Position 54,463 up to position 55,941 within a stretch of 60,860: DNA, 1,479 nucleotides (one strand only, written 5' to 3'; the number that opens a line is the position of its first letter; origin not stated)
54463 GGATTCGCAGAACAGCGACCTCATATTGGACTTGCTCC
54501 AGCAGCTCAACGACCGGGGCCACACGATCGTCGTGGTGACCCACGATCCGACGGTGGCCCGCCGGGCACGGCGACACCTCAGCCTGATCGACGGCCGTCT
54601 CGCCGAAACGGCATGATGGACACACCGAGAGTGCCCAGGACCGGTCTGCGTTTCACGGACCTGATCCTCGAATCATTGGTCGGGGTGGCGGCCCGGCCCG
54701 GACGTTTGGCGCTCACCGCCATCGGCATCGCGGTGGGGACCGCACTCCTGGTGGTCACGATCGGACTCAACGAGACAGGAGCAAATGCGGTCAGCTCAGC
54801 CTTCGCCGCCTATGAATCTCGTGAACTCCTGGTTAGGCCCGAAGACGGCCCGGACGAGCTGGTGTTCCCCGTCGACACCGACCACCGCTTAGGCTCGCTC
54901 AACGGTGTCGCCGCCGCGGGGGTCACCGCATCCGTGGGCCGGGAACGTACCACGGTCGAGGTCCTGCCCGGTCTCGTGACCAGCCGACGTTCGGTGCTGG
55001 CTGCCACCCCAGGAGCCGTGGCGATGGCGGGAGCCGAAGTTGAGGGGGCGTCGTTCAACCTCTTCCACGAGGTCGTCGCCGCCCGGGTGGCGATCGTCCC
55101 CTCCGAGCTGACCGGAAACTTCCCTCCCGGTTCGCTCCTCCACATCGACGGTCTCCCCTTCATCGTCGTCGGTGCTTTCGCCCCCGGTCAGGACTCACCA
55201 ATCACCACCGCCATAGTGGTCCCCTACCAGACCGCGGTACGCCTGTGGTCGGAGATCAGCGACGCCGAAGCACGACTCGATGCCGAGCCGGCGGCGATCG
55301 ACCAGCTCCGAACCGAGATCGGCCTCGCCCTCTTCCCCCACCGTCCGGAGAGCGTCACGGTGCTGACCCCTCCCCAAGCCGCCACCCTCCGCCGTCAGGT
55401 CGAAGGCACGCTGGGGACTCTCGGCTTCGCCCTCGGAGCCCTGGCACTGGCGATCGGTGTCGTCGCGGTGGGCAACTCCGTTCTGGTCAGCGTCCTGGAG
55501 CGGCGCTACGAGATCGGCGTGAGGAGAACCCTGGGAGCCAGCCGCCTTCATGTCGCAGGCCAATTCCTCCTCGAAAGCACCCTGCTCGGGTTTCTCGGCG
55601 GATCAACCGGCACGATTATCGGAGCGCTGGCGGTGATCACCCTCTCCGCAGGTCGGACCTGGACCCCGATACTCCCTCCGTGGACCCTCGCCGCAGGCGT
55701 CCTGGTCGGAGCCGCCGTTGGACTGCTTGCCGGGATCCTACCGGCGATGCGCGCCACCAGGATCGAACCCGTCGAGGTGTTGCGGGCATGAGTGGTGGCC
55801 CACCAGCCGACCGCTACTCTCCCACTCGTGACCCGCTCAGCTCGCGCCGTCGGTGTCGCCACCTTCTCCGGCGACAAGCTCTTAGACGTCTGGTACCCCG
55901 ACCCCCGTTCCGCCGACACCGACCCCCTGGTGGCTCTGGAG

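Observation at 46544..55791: Candidate envelope-directed system: ECF sigma module, secreted proteins, duplicated small-protein/lipoprotein cassettes, and a PG-binding adaptor with a MacB-type ABC exporter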

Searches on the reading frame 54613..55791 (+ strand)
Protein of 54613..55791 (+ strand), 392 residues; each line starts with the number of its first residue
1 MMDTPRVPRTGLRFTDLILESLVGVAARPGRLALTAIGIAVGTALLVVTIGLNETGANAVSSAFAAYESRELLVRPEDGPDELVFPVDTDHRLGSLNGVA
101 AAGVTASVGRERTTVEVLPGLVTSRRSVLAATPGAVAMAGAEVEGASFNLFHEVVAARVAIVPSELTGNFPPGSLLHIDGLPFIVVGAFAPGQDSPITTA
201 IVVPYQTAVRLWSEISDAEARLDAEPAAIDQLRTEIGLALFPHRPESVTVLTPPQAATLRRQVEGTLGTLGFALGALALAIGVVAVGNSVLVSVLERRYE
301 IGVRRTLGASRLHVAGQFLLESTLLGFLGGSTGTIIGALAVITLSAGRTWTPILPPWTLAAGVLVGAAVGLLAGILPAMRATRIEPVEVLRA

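Call 5: search_protein_families(library=pfam, proteins=[window:54613-55791:+], max_evalue=0.1)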
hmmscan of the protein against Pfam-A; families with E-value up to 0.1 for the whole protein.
window:54613-55791:+ (392 aa): 2 families
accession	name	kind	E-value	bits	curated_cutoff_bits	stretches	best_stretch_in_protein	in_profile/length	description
PF02687.27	FtsX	-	9e-19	68.1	25.5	1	273-386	2-120/120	FtsX-like permease C-terminal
PF12704.14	MacB_PCD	-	9e-14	52.7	27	1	33-233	2-201/207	MacB-like periplasmic core domain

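Call 6: search_protein_families(library=ncbifam, proteins=[window:54613-55791:+], max_evalue=0.1)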
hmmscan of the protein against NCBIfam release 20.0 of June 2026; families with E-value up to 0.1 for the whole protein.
window:54613-55791:+ (392 aa): 9 families
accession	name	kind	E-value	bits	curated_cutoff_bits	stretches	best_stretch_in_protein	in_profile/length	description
TIGR03434.1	ADOP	subfamily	8.8e-17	60.5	622.3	2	176-344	167-347/803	ADOP family duplicated permease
NF007826.0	PRK10535.1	equivalog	4.6e-15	54.9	966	1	269-390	520-645/648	macrolide ABC transporter ATP-binding protein/permease MacB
TIGR02212.1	lolCE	equivalog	1.4e-06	27.5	362.45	2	286-345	284-343/411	lipoprotein-releasing ABC transporter permease subunit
TIGR00439.2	FtsX_Gneg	equivalog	2e-06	27.2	255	1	268-346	167-245/292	permease-like cell division protein FtsX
NF038346.1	FtsX_actino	exception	3e-06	26.8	250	1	271-345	183-257/308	permease-like cell division protein FtsX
NF038347.1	FtsX_Gpos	exception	9.6e-06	25.2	225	1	269-336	169-236/296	permease-like cell division protein FtsX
NF041854.1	ABC_perm_YbbP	equivalog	0.0025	15.8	999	1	269-369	682-785/806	putative ABC transporter permease subunit YbbP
NF008357.0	PRK11146.1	exception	0.0041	16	439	1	277-345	276-346/414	lipoprotein-releasing ABC transporter permease subunit LolE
TIGR02213.1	lolE_release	exception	0.02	13.7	540.35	1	277-345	273-343/411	lipoprotein-releasing ABC transporter permease subunit LolE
